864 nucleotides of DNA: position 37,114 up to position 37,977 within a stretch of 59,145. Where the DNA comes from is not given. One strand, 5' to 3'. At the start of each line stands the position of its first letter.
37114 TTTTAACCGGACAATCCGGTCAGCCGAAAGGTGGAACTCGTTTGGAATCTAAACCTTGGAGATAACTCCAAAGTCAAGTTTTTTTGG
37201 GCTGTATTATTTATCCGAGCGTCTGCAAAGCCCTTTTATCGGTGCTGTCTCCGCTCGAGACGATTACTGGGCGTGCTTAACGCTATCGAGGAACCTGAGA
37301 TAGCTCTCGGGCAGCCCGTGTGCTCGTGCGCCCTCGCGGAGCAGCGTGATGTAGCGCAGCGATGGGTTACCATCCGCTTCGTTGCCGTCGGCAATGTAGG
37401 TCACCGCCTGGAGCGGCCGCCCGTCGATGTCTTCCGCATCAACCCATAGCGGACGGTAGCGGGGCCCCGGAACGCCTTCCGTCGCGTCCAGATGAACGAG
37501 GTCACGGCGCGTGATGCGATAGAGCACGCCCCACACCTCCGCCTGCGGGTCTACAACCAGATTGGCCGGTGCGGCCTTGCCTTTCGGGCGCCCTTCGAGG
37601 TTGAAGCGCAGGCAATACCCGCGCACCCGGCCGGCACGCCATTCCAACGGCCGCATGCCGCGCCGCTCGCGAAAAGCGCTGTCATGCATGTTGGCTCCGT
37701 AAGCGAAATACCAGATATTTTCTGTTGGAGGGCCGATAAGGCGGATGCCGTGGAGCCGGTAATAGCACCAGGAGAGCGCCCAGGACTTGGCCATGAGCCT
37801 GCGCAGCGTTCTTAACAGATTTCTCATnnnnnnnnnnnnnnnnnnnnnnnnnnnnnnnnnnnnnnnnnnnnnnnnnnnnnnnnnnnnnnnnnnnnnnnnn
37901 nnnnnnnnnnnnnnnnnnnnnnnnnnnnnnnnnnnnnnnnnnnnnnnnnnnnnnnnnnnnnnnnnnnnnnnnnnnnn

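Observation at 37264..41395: MerR-controlled operon: regulator, GGCT-like enzyme, MprF-type flippase-like protein, MFS transporter, second GGCT-like enzyme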

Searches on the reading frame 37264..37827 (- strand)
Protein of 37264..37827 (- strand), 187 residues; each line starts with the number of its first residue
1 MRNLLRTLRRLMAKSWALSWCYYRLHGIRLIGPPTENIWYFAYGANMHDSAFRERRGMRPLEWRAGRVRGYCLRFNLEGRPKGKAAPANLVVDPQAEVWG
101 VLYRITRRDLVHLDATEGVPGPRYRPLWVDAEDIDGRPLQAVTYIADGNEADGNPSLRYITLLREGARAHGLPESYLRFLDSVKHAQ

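Call 3: search_protein_families(library=pfam, proteins=[window:37264-37827:-], max_evalue=0.01)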
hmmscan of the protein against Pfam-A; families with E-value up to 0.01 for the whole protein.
window:37264-37827:- (187 aa): 3 families
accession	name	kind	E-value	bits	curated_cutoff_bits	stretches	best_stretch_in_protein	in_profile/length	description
PF13772.11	AIG2_2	-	1.8e-17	64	27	1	97-180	1-83/83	AIG2-like family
PF06094.17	GGACT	-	2.2e-09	38.4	22.8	1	40-154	1-110/120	Gamma-glutamyl cyclotransferase, AIG2-like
PF04752.17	ChaC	-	0.0041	17.6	21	1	38-152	1-119/176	ChaC-like protein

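Call 4: search_protein_families(library=ncbifam, proteins=[window:37264-37827:-], max_evalue=0.01)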
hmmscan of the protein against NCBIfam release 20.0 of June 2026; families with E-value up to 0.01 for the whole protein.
window:37264-37827:- (187 aa): 0 families

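Call 34: search_solved_structures(query=window:37264-37827:-, max_evalue=1, show_alignments=3)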
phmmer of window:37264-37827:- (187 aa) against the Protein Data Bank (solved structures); distinct sequences matched with E-value up to 1: 6.
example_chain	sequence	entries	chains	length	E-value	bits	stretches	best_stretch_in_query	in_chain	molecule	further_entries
2pn7_A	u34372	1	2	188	5.2e-12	49.1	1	30-183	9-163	human gamma-glutamyl cyclotransferase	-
2i5t_A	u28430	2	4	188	5.3e-12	49.1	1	30-183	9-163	Protein C7orf24 | Uncharacterized protein C7orf24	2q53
3cry_A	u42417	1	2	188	1.4e-11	47.7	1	30-183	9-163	Gamma-glutamyl cyclotransferase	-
2rbh_A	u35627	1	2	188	3.6e-11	46.4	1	30-183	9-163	Gamma-glutamyl cyclotransferase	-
2qik_A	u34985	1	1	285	5.2e-10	42.6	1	31-174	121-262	UPF0131 protein ykqA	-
4nnq_A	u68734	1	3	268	0.51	13.2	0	89-148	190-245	Putative enoyl-CoA hydratase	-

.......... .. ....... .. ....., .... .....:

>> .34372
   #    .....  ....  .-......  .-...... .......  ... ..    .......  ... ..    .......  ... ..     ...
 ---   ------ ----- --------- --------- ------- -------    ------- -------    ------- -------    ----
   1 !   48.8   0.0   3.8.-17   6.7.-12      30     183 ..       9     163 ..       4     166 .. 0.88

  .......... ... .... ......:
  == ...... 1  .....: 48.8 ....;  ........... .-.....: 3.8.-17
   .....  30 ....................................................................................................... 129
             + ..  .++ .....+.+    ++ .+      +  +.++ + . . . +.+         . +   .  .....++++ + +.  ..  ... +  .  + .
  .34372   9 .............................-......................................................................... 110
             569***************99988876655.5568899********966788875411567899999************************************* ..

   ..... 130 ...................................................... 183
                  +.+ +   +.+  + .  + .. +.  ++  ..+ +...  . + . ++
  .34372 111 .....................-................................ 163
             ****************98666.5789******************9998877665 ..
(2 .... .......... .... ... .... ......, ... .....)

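Call 37: find_homologous_proteins(query=window:37264-37827:-, max_evalue=0.00001)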
Query window:37264-37827:- (187 aa): 2135 proteins with E <= 0.00001 among 2208 candidates; the best 120 are listed.
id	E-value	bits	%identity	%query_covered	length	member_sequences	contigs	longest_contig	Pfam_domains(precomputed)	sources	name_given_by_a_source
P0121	2.5e-116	404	93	94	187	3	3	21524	PF13772.12,PF06094.18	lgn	-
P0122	6.6e-112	390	90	100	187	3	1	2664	PF13772.12,PF06094.18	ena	-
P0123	9.0e-112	390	89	100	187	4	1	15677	PF13772.12,PF06094.18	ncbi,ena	-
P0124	6.5e-109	380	87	94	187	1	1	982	PF13772.12,PF06094.18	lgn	-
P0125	1.1e-108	379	88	100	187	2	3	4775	PF13772.12,PF06094.18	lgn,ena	-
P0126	2.2e-108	378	86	100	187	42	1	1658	PF13772.12,PF06094.18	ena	-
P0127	2.8e-108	378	88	100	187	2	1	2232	PF13772.12,PF06094.18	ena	-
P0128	1.9e-107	375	88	100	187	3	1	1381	PF13772.12,PF06094.18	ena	-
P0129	1.4e-106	373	86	100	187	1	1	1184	PF13772.12,PF06094.18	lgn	-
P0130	6.4e-106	370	85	100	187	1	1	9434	PF13772.12,PF06094.18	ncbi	-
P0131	7.9e-105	367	83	100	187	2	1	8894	PF13772.12,PF06094.18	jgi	jgi:gamma-glutamylcyclotransferase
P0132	8.7e-104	363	84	94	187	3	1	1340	PF13772.12,PF06094.18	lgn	-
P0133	1.7e-102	359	86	94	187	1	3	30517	PF13772.12,PF06094.18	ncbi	-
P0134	2.2e-102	359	82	100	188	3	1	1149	PF13772.12,PF06094.18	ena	-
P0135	1.4e-101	356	81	94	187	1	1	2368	PF13772.12,PF06094.18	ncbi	-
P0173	5.6e-94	331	77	96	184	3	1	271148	PF13772.12,PF06094.18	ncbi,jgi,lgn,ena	-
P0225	1.5e-90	320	76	100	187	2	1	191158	PF13772.12,PF06094.18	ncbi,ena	-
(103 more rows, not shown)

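Call 39: find_encoding_contigs(protein=P0173, flank=10000, max_places=3)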
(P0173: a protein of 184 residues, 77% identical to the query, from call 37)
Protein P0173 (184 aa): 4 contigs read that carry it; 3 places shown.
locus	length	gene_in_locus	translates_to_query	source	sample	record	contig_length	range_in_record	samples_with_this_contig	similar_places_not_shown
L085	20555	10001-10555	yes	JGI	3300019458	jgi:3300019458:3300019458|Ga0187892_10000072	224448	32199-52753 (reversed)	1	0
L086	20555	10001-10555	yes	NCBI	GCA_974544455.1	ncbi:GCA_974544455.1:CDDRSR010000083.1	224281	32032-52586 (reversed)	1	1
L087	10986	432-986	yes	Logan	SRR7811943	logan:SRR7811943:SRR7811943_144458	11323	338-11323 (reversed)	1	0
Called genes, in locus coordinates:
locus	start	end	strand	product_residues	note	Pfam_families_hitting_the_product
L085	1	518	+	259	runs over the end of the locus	PF04116:FA_hydroxylase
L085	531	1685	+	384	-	-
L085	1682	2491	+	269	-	PF12804:NTP_transf_3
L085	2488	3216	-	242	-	PF00483:NTP_transferase, PF12804:NTP_transf_3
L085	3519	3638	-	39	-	-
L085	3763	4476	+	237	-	PF00376:MerR, PF13411:MerR_1, PF09278:MerR-DNA-bind, PF00403:HMA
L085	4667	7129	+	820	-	PF00403:HMA, PF00122:E1-E2_ATPase, PF00702:Hydrolase, PF08282:Hydrolase_3 (faint)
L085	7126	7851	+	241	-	PF02683:DsbD_TM, PF13386:DsbD_2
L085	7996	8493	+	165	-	PF13411:MerR_1, PF00376:MerR, PF09278:MerR-DNA-bind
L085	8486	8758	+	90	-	-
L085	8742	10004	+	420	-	PF07690:MFS_1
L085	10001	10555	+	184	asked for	PF06094:GGACT, PF13772:AIG2_2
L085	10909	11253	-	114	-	-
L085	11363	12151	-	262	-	PF01435:Peptidase_M48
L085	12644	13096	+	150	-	PF08327:AHSA1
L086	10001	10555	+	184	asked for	PF06094:GGACT, PF13772:AIG2_2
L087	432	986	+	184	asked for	PF06094:GGACT, PF13772:AIG2_2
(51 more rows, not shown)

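Call 40: find_encoding_contigs(protein=P0225, flank=10000, max_places=2)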
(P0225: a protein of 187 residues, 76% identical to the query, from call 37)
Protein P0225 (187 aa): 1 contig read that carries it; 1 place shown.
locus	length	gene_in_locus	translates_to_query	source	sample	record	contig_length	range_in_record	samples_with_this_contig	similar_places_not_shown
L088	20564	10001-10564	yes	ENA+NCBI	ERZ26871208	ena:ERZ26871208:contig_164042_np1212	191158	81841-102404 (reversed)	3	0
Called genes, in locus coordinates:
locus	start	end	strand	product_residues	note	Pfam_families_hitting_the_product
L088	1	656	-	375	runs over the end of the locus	PF01494:FAD_binding_3, PF07992:Pyr_redox_2 (faint), PF13450:NAD_binding_8 (weak)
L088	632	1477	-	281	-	-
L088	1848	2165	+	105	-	PF04264:YceI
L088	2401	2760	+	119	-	-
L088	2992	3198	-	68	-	-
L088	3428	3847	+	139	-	PF00190:Cupin_1 (weak), PF02311:AraC_binding, PF07883:Cupin_2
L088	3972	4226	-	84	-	-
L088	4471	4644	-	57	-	-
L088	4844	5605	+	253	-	PF06283:ThuA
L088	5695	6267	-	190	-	-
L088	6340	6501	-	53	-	-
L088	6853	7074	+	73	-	-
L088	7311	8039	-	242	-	PF07505:DUF5131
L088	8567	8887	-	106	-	-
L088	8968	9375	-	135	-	-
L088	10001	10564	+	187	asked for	PF06094:GGACT, PF13772:AIG2_2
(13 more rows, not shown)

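Call 47: search_dna_similar(query=window:37264-37827:-, collection=plasmids, mode=protein, max_rows=60, max_evalue=1e-20)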
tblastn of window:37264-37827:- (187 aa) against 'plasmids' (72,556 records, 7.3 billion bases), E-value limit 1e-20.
Records with a match: 3; places in all: 3; records where one place covers at least 80% of the query: 3.
Best place of each record, by identity: 60-80% 1; <60% 2.
By first word of the organism name: Methylocystis 1; Sulfitobacter 1; Indioceanicola 1.
By predicted mobility (MOB-suite, as given by PLSDB): non-mobilizable 2; conjugative 1.
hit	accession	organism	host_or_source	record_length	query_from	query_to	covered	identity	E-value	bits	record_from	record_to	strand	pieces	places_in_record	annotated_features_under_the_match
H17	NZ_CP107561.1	Methylocystis sp. MJC1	whole organism,Alpine Peat Bogs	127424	12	186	94%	70.3%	1e-71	241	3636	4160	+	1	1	gamma-glutamylcyclotransferase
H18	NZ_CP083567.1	Sulfitobacter sp. W027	-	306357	12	186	94%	57.7%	3e-59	206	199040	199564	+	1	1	gamma-glutamylcyclotransferase family protein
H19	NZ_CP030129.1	Indioceanicola profundi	sediment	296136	12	163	81%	56.6%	7e-38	182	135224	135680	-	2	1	gamma-glutamylcyclotransferase family protein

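Call 48: get_annotated_region(hit=H17, flank=12000)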
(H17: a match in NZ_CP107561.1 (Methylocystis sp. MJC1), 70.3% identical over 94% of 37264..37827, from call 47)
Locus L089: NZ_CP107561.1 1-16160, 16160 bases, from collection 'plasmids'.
description: Methylocystis sp. MJC1 plasmid unnamed3, complete sequence
organism: Methylocystis sp. MJC1 (NCBI taxid 2654282)
taxonomy: Bacteria; Pseudomonadota; Alphaproteobacteria; Hyphomicrobiales; Methylocystaceae; Methylocystis; Methylocystis sp. MJC1
host: -; source: whole organism,Alpine Peat Bogs; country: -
typing (MOB-suite, as given by PLSDB): non-mobilizable
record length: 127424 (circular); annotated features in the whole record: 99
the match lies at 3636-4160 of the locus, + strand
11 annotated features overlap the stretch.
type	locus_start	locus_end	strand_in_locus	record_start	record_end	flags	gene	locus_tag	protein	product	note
CDS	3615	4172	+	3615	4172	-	-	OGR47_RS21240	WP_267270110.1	gamma-glutamylcyclotransferase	-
CDS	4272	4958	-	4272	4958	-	-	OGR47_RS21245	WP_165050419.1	SMC-Scp complex subunit ScpB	-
CDS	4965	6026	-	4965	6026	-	-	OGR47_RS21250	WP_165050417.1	DUF1403 family protein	-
CDS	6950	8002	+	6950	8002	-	-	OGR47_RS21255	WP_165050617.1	tyrosine-type recombinase/integrase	GO:0015074 - DNA integration [Evidence IEA]; GO:0006310 - DNA recombination [Evidence IEA]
CDS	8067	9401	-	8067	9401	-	repC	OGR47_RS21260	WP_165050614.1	plasmid replication protein RepC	-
CDS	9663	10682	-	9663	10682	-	repB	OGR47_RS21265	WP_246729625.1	plasmid partitioning protein RepB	-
CDS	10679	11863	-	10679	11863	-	repA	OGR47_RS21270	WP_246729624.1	plasmid partitioning protein RepA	-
CDS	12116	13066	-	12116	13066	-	-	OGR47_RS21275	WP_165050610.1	DUF2493 domain-containing protein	-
CDS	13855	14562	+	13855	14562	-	-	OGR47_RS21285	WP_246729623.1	DUF2161 family putative PD-(D/E)XK-type phosphodiesterase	-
CDS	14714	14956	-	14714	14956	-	-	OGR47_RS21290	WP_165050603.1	hypothetical protein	-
CDS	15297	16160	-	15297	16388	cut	-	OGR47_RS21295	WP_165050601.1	toprim domain-containing protein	-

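Call 49: predict_structure(alignment_id=A3)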
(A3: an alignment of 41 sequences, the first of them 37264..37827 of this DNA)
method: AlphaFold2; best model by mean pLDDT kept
length: 187 residues; sequences in the alignment: 41
mean_pLDDT: 90.9   pTM: 0.88
mean pLDDT of the five models: 90.9, 90.6, 85.8, 85.4, 84.5
residues with pLDDT >= 90: 116; 70-90: 63; 50-70: 8; < 50: 0
segments of 3 or more residues with pLDDT < 50: none
pLDDT, mean of each block of 10 residues (from residue 1): 76 88 88 95 93 89 97 86 77 96 96 89 90 98 91 91 97 98 92
secondary structure, 60 per line:
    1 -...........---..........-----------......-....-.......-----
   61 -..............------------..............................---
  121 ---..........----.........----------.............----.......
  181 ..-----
elements in order: H2-12 H16-25 E37-42 H44-47 H49-55 E62-75 E88-106 H107-117 E124-133 E138-146 H157-169 H174-182

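Call 50: find_related_loci(query=A3, collection=metagenome_contigs, flank=10000)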
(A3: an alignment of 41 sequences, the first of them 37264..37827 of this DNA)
Query A3 (187 aa) in metagenome_contigs; peptide patterns used: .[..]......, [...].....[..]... (x = any residue, [..] = any of these).
502 stretches matched a pattern; 467 encode a relative of the query (tblastn E <= 1e-3); the best 80 are kept; 80 distinct loci.
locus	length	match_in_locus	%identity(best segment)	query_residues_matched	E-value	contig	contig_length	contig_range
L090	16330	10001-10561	91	1-187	2e-112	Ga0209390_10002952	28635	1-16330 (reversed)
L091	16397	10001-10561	91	1-187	2e-112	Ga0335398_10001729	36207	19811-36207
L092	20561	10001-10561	91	1-187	2e-112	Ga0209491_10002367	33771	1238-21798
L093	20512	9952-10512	89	1-187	2e-111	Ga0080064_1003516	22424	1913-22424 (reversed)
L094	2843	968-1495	91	12-187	1e-109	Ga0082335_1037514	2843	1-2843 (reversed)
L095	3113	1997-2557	86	1-187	1e-107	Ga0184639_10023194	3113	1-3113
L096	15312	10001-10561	84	1-187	3e-100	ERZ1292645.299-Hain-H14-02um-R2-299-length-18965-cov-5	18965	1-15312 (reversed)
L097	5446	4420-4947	86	12-187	2e-99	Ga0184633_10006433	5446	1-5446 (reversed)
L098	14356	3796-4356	83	1-187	1e-99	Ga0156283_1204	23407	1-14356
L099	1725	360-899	79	8-187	1e-103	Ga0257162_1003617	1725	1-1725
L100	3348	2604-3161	78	2-187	6e-97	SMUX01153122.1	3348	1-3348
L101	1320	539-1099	81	1-187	7e-103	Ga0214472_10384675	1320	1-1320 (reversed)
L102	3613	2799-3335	80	9-187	2e-96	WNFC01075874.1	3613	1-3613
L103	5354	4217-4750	78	10-187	7e-96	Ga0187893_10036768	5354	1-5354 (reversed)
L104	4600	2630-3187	77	2-187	3e-95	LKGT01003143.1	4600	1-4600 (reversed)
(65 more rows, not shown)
